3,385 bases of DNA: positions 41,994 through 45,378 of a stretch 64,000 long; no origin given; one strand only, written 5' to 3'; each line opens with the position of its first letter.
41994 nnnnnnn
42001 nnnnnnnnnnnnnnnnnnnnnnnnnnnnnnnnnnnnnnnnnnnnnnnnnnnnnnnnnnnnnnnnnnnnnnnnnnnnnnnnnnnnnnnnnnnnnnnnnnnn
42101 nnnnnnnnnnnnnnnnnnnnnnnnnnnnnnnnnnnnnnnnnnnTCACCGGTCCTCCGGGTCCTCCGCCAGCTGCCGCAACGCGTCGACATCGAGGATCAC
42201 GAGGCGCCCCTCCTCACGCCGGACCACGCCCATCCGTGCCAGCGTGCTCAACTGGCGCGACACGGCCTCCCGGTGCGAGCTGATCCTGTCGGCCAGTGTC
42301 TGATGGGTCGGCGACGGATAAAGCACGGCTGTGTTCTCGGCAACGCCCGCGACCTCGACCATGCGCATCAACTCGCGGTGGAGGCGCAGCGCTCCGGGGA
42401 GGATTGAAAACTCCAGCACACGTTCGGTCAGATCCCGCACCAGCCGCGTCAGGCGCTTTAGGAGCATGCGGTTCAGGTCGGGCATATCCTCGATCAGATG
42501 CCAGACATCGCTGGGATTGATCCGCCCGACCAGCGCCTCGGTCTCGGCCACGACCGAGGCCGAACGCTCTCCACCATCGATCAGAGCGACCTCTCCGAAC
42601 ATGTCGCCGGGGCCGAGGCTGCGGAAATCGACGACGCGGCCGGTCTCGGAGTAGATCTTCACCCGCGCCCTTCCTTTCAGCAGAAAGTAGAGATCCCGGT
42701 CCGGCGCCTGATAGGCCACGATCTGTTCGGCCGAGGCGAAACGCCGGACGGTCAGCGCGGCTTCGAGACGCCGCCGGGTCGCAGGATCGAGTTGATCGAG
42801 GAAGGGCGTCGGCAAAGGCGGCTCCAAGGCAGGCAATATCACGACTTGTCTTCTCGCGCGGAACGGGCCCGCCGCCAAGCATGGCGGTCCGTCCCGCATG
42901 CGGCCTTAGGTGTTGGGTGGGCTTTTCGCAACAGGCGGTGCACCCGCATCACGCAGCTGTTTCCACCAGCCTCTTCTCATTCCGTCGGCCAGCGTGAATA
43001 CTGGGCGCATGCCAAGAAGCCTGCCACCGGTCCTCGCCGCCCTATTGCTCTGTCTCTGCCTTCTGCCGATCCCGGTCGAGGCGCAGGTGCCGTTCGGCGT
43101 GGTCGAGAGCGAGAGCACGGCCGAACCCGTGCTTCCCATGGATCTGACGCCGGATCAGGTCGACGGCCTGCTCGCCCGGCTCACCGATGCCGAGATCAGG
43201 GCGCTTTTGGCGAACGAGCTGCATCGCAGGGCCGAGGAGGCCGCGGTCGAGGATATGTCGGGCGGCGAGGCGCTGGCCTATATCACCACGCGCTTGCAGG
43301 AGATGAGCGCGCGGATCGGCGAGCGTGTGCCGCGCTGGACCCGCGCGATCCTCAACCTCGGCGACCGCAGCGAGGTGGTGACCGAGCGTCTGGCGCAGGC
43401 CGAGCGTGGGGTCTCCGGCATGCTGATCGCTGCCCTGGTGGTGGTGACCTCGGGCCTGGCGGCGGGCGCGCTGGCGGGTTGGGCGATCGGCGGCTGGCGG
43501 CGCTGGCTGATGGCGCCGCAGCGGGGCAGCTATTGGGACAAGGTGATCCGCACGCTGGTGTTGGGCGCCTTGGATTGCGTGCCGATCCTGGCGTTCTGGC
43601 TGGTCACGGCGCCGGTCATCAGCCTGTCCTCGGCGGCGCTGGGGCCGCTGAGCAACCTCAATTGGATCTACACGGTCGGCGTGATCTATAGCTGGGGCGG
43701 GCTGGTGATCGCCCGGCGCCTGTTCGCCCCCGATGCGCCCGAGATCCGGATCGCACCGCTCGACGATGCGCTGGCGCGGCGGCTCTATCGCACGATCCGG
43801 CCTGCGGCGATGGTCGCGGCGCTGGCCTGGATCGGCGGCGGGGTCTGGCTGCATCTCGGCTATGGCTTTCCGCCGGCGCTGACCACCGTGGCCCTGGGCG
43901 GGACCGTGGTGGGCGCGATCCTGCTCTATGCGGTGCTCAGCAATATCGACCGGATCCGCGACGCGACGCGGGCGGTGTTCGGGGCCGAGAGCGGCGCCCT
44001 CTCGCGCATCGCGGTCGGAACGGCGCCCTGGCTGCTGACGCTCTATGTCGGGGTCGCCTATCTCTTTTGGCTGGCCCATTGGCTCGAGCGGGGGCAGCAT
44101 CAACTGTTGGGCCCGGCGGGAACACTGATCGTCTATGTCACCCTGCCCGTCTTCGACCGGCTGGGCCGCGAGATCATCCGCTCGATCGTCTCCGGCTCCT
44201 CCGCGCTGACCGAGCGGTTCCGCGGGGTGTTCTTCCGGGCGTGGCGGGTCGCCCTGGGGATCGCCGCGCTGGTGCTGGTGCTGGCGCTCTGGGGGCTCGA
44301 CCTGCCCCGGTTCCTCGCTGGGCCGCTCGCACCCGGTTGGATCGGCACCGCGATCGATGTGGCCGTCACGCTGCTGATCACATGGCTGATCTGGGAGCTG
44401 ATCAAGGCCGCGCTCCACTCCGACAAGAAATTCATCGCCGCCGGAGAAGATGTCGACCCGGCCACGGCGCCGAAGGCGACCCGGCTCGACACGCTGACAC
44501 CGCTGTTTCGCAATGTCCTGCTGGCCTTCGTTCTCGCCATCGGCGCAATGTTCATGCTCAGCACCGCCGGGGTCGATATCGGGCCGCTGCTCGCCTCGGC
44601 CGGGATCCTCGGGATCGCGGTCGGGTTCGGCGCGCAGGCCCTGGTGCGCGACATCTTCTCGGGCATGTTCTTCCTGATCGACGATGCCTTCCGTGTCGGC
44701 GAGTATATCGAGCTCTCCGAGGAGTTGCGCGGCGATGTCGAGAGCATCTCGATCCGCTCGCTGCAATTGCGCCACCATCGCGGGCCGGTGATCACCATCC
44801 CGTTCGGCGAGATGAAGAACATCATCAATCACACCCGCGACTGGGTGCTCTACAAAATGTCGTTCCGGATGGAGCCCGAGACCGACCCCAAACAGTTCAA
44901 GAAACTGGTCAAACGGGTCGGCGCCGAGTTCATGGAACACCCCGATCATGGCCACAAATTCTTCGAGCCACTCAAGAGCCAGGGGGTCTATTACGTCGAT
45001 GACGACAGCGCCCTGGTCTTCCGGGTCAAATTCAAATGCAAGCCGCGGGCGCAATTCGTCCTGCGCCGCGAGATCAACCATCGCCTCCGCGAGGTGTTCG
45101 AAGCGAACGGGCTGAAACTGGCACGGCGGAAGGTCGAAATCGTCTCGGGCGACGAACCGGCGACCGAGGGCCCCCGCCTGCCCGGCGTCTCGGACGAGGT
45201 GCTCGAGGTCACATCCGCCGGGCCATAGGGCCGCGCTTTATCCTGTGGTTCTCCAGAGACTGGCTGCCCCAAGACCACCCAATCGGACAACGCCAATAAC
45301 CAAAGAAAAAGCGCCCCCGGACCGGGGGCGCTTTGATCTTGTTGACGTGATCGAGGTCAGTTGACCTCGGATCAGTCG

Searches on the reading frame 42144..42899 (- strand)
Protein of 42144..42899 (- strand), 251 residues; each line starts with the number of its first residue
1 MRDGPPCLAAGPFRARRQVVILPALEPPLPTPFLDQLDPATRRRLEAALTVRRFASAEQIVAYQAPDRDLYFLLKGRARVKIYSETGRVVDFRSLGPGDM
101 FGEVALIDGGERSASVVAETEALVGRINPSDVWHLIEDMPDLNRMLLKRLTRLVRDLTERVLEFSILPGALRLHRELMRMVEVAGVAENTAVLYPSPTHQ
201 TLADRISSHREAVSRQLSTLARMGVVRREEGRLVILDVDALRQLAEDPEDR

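Call 15: search_protein_families(library=pfam, proteins=[window:42144-42899:-], max_evalue=0.001)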
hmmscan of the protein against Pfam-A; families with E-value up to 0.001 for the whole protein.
window:42144-42899:- (251 aa): 2 families
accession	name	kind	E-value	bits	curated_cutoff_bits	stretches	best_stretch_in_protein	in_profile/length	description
PF00027.35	cNMP_binding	-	3.4e-17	62.6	27.5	1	52-137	2-87/89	Cyclic nucleotide-binding domain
PF13545.12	HTH_Crp_2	-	3.7e-12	46.5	27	1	172-244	2-70/70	Crp-like helix-turn-helix domain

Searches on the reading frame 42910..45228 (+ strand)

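Call 15: search_protein_families(library=pfam, proteins=[window:42910-45228:+], max_evalue=0.001)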
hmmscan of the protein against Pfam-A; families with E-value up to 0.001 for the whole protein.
window:42910-45228:+ (772 aa): 2 families
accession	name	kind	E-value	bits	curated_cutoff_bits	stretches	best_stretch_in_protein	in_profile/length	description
PF00924.24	MS_channel_2nd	-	1.3e-13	51.3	20.2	1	578-643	2-68/68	Mechanosensitive ion channel, beta-domain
PF21088.3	MS_channel_1st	-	1e-06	29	23.1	1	535-576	1-42/42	Mechanosensitive ion channel, transmembrane helices 2/3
